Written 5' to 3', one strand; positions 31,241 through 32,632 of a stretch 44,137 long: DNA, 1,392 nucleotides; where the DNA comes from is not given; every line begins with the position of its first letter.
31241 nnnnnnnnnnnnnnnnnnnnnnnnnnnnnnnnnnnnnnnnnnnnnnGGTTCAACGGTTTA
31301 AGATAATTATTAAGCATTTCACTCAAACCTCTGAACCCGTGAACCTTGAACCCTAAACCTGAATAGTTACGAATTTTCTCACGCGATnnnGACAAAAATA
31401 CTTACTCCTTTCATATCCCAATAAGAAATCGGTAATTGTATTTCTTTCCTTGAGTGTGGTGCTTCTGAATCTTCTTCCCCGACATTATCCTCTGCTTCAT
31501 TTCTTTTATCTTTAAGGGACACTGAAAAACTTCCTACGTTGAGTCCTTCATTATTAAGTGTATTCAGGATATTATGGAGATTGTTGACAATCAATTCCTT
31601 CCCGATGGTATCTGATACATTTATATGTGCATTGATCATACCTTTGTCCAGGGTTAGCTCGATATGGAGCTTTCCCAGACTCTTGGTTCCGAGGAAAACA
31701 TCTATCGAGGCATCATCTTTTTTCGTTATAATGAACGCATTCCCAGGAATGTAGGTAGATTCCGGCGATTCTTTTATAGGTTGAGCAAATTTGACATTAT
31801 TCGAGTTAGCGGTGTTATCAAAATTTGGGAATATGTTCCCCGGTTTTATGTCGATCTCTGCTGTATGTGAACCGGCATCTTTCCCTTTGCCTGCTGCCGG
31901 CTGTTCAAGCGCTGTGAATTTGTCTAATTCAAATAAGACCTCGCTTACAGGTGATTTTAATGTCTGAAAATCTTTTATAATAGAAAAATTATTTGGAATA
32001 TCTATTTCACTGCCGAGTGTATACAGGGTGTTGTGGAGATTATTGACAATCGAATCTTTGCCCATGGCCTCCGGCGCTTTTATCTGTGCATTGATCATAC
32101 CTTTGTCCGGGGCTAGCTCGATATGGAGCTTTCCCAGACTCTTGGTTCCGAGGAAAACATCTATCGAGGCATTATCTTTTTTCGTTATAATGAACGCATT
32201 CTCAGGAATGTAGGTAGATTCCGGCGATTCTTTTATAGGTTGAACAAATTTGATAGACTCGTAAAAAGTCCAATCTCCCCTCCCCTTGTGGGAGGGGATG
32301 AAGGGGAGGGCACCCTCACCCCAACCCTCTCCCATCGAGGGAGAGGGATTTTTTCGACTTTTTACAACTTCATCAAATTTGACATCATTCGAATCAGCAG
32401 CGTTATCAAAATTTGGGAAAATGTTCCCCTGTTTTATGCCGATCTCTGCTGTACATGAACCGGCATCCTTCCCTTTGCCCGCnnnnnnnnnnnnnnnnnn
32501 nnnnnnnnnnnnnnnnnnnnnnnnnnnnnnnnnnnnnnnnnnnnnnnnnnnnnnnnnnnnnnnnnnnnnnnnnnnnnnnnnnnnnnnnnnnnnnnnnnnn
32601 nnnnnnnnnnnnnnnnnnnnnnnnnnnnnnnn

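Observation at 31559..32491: Tandem in-frame duplication of the FliK C-terminal (substrate-switch) domain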

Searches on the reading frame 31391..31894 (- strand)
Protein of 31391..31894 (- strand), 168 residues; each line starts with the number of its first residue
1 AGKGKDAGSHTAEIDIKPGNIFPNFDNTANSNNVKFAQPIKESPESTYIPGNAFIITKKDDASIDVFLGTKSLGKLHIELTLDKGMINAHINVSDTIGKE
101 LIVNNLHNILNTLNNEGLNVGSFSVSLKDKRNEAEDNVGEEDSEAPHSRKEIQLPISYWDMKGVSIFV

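Call 26: search_protein_families(library=pfam, proteins=[window:31391-31894:-], max_evalue=1)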
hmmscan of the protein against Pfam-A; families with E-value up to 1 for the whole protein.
seq(168 aa): 2 families
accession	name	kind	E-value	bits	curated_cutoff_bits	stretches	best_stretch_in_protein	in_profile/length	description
PF02120.21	Flg_hook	-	4.1e-11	43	29.8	1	64-132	15-83/85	Flagellar hook-length control protein FliK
PF24911.1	YfjL_C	-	0.022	15.7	28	1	79-132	41-91/117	YfjL-like C-terminal domain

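Call 32: search_protein_representatives(protein=window:31391-31894:-)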
Query: 168 residues. Proteins with E-value up to 0.001 (for the whole library): 422; up to 1e-10: 165; up to 1e-30: 3. The best 150 are listed.
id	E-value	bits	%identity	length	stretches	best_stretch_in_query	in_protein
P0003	3.7e-131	449.9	89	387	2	1-168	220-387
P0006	6.8e-40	153.2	49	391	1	4-168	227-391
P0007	3.8e-38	147.5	49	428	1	7-168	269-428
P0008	1.2e-27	113.4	44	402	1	13-168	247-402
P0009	4.3e-27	111.6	43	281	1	9-168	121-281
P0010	6.1e-27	111.1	43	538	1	17-168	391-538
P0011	1.6e-26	109.7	41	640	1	18-168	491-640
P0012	8.6e-25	104.1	42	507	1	12-168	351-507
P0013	3.0e-24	102.4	45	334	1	38-167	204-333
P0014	2.4e-22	96.2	39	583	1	14-167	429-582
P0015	5.4e-22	95.0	39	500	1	22-168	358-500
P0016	5.5e-22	95.0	42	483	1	13-145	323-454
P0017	1.2e-21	93.9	35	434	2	19-167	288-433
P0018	1.3e-21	93.8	45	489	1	39-168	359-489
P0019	1.6e-21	93.5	46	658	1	46-168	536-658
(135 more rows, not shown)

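Call 59: search_solved_structures(query=window:31391-31894:-, max_evalue=1, show_alignments=1)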
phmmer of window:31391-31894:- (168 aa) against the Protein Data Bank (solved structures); distinct sequences matched with E-value up to 1: 0.
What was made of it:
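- Tried and rejected: phmmer of copy B against the PDB (call 59);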

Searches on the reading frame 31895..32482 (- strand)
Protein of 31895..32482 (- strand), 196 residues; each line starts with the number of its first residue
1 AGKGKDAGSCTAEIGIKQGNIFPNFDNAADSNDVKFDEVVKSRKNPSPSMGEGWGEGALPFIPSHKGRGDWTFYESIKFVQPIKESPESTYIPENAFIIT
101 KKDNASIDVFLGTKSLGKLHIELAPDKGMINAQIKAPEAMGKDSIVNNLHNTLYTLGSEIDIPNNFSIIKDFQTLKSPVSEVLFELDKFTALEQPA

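Call 26: search_protein_families(library=pfam, proteins=[window:31895-32482:-], max_evalue=1)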
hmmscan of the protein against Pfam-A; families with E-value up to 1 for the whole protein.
seq(196 aa): 1 family
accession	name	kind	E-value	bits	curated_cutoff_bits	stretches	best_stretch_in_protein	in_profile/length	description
PF02120.21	Flg_hook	-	0.016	15.4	29.8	1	102-150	10-58/85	Flagellar hook-length control protein FliK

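Call 64: search_solved_structures(query=A5, max_evalue=1, show_alignments=1)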
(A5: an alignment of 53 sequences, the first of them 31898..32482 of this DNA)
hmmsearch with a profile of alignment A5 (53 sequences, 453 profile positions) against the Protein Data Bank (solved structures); distinct sequences matched with E-value up to 1: 1.
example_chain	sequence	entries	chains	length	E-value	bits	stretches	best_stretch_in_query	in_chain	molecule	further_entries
2rrl_A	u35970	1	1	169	0.071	16.2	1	320-368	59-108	Flagellar hook-length control protein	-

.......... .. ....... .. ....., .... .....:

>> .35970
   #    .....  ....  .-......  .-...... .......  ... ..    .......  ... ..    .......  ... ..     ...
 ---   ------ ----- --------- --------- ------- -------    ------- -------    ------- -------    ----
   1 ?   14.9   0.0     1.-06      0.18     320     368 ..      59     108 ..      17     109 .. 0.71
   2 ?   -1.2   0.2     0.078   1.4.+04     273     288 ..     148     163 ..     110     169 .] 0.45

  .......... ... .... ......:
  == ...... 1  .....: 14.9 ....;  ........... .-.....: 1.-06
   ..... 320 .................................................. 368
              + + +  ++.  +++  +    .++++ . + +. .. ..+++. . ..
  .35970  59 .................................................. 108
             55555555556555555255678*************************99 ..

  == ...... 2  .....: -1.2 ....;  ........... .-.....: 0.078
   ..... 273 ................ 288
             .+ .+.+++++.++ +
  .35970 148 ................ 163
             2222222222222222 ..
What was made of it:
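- On FliK / Flg_hook (PF02120) hook-length control protein: The profile hit to 2RRL is marginal, at E = 0.07 (call 64).
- Closest known: Salmonella FliK. Same: 2RRL is the only PDB hit of the family profile, although a marginal one (E = 0.07, call 64).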

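Call 67: predict_structure(alignment_id=A5)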
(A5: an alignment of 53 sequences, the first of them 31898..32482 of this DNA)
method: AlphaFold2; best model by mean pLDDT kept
length: 195 residues; sequences in the alignment: 53
mean_pLDDT: 60.5   pTM: 0.39
mean pLDDT of the five models: 60.5, 57.4, 57.3, 56.0, 55.7
residues with pLDDT >= 90: 0; 70-90: 70; 50-70: 38; < 50: 87
segments of 3 or more residues with pLDDT < 50: 12-38, 40-45, 64-66, 70-84, 172-177, 179-195
pLDDT, mean of each block of 10 residues (from residue 1): 51 44 44 46 52 50 48 41 63 79 83 73 81 86 87 83 60 46 43 42
secondary structure, 60 per line:
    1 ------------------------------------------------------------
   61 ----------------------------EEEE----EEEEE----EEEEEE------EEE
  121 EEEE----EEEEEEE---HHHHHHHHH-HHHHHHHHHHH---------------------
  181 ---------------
elements in order: E89-92 E97-101 E106-111 E118-124 E129-135 H139-147 H149-159
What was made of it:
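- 32015..32482 (-): Copy A of the repeat unit (aa 81-236, including the 43-aa insert). It is a degenerate, truncated paralogue of the switch domain. Call 67: the core folds only when given homologue alignment depth, and has no final beta-strand.
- Given homologue alignment depth, AlphaFold folds its core at pLDDT 73-87 (call 67), so some FlhB-binding capacity cannot be excluded. The core of copy A is predicted to fold as five strands plus two helices when homologues are aligned to it (call 67). The prediction in call 67 is biased by the homologue alignment.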
